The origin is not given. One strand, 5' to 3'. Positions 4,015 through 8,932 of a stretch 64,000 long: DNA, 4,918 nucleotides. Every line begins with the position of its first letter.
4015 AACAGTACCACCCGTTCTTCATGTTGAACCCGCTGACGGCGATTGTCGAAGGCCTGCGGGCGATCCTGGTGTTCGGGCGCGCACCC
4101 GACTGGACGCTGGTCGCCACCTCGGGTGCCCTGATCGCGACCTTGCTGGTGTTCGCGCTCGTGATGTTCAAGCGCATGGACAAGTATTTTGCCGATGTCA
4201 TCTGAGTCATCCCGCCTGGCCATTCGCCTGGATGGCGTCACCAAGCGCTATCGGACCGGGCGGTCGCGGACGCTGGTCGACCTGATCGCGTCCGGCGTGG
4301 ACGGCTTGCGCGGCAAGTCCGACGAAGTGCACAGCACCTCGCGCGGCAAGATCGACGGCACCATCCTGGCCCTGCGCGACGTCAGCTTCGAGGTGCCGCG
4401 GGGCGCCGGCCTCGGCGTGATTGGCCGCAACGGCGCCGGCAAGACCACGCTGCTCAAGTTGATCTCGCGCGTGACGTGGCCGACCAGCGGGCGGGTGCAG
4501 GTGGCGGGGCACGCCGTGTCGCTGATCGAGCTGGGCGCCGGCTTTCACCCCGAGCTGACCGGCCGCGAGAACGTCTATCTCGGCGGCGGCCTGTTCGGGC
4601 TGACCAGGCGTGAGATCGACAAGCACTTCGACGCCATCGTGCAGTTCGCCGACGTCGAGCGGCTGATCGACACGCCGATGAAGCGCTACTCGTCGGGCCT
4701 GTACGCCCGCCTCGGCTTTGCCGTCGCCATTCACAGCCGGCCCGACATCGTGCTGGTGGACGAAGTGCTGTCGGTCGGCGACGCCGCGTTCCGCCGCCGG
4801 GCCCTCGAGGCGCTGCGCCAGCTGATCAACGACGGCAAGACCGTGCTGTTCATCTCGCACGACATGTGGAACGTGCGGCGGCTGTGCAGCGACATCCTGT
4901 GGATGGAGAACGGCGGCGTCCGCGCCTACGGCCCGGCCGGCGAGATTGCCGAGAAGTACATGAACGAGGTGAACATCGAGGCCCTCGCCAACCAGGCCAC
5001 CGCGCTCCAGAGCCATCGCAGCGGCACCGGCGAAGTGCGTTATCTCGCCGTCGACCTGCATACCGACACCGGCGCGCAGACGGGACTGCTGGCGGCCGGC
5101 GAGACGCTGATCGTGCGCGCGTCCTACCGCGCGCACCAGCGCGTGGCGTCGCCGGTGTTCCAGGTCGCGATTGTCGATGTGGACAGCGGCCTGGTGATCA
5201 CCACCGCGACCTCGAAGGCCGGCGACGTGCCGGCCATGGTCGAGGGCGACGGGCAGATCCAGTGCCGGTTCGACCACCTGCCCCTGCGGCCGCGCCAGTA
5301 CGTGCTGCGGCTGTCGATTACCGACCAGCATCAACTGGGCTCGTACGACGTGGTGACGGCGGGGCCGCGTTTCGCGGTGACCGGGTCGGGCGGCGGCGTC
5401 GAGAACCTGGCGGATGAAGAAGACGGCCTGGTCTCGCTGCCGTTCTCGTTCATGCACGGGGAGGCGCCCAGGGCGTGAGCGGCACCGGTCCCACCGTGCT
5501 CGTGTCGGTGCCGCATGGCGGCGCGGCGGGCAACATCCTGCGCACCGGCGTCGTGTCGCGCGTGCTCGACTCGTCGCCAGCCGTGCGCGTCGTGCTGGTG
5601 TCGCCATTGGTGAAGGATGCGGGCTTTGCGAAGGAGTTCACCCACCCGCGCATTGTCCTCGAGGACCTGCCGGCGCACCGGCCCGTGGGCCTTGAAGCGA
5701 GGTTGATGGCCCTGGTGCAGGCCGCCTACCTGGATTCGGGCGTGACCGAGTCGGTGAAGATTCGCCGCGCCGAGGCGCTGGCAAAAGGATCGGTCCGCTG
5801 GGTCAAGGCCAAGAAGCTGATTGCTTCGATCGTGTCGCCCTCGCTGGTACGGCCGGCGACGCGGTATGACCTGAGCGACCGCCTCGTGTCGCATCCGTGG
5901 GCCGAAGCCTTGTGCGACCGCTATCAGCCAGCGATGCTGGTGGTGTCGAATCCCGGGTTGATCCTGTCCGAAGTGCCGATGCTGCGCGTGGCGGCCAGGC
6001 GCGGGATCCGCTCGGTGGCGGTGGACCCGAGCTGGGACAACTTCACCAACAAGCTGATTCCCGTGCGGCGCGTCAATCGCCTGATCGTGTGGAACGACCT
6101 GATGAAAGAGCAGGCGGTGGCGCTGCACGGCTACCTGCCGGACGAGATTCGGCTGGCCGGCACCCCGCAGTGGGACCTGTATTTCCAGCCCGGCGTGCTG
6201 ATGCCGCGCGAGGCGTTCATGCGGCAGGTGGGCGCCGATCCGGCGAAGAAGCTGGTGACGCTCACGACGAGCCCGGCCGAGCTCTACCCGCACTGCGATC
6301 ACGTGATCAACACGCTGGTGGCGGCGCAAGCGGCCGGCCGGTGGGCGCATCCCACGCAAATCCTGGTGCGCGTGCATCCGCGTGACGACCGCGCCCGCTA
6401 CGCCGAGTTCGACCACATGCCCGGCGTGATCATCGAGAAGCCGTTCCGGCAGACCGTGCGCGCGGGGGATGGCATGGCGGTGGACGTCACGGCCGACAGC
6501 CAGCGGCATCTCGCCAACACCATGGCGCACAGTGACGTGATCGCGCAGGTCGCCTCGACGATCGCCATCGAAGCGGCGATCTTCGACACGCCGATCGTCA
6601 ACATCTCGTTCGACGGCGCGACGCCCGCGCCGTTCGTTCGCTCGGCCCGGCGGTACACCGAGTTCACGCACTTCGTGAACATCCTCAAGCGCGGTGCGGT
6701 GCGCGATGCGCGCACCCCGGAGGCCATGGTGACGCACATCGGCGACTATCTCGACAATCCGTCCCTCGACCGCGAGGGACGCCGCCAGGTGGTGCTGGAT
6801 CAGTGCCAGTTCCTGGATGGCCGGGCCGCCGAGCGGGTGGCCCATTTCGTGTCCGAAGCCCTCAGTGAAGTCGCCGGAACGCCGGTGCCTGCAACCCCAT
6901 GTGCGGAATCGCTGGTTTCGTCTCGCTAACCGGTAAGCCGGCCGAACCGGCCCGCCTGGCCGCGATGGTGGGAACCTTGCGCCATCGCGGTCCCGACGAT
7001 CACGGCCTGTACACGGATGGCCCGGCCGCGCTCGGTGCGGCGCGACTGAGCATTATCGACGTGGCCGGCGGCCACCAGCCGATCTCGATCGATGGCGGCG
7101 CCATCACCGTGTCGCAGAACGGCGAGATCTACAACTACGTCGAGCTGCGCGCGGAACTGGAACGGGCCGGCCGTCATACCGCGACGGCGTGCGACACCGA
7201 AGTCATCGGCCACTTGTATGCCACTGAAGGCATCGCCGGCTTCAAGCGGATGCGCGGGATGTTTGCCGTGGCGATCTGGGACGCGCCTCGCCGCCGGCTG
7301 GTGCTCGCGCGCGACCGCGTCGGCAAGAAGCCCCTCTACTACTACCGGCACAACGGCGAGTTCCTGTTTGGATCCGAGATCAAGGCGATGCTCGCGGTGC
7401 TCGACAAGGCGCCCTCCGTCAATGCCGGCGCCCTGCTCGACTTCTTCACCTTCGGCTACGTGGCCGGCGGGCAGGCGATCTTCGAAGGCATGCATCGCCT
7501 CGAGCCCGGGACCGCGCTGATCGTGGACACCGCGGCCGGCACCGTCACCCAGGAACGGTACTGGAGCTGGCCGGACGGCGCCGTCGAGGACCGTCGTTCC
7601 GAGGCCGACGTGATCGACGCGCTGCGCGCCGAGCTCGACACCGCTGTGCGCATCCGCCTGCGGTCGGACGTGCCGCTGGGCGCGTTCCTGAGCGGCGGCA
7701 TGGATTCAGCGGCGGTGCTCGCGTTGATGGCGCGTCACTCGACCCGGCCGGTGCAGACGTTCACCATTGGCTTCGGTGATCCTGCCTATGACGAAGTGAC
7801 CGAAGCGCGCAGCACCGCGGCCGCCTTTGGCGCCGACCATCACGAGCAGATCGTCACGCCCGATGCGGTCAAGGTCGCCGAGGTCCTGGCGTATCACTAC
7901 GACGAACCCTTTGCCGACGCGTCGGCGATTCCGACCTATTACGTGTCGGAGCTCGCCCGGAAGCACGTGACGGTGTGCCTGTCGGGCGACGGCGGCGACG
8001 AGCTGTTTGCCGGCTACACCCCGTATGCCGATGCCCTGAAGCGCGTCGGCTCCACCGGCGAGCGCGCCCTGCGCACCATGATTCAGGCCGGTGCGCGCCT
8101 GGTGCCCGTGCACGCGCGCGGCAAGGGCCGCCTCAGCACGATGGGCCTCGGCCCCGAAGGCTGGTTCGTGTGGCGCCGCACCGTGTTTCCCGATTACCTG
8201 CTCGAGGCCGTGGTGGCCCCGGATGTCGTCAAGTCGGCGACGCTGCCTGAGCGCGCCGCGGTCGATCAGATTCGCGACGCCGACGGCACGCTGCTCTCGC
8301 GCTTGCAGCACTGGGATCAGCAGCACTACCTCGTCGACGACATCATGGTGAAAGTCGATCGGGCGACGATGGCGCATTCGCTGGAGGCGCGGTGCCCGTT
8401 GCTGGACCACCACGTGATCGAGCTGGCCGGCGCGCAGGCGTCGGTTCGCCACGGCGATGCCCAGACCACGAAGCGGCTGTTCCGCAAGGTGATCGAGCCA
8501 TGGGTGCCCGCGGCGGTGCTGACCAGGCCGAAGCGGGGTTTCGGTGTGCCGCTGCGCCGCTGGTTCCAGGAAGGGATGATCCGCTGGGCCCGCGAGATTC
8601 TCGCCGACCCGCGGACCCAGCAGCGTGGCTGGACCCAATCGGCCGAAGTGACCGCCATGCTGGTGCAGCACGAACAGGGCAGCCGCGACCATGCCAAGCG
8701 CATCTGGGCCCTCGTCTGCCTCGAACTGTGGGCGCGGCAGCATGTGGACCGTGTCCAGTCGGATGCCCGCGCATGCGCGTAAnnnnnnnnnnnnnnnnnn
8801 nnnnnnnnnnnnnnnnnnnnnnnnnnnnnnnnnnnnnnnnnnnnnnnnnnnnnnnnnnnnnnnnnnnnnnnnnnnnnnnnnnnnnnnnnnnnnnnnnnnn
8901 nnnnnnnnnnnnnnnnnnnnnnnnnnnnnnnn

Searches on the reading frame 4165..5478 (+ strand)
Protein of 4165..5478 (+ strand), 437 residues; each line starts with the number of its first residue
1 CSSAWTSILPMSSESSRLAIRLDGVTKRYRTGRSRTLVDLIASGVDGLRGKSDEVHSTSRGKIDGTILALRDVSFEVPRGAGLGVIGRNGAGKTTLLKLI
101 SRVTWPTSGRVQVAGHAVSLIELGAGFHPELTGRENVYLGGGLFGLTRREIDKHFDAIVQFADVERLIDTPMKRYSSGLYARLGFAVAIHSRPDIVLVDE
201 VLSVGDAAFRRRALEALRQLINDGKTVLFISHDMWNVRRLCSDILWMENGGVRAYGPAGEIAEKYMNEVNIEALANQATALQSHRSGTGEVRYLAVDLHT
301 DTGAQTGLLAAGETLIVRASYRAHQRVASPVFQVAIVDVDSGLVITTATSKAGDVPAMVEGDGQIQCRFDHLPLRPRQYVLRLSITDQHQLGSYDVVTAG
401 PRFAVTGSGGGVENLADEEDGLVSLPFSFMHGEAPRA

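Call 26: search_protein_families(library=pfam, proteins=[window:4165-5478:+], max_evalue=0.001)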
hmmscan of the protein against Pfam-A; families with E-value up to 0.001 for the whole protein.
window:4165-5478:+ (437 aa): 3 families
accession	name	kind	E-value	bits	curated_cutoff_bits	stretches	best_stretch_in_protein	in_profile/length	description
PF00005.33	ABC_tran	-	1.5e-19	71.4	25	1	70-201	1-135/137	ABC transporter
PF14524.12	Wzt_C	-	3.2e-15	56.8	30.4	1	283-406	2-130/143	Wzt C-terminal domain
PF13304.12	AAA_21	-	5.4e-05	23.8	27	0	84-103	3-22/304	AAA domain, putative AbiEii toxin, Type IV TA system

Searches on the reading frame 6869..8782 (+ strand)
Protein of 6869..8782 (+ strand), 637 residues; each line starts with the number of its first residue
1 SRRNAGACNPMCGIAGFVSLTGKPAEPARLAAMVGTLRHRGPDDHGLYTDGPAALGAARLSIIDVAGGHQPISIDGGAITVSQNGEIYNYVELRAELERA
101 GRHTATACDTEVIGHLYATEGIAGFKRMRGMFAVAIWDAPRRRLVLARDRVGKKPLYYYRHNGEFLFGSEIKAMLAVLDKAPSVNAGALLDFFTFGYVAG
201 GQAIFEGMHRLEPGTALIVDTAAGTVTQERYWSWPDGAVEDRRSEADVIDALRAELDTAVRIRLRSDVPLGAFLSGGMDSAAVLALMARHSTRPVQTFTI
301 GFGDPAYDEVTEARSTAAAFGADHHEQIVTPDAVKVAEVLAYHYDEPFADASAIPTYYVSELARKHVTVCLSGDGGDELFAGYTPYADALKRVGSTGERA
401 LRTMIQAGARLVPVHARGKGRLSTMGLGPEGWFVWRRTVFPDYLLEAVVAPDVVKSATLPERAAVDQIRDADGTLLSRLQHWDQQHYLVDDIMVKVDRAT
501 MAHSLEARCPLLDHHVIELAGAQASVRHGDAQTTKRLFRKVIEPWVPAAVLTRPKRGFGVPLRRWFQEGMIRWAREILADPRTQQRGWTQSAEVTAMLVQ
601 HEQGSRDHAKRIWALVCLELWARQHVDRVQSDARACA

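Call 26: search_protein_families(library=pfam, proteins=[window:6869-8782:+], max_evalue=0.001)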
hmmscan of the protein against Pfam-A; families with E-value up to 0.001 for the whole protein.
window:6869-8782:+ (637 aa): 3 families
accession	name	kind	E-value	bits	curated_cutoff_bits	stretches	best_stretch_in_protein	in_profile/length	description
PF00733.27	Asn_synthase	-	1.1e-93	315.2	21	1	252-623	2-354/354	Asparagine synthase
PF13537.11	GATase_7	-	1.9e-41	141.4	25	1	58-176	2-123/123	Glutamine amidotransferase domain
PF13522.11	GATase_6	-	2e-36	125.3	27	1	42-170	1-130/130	Glutamine amidotransferase domain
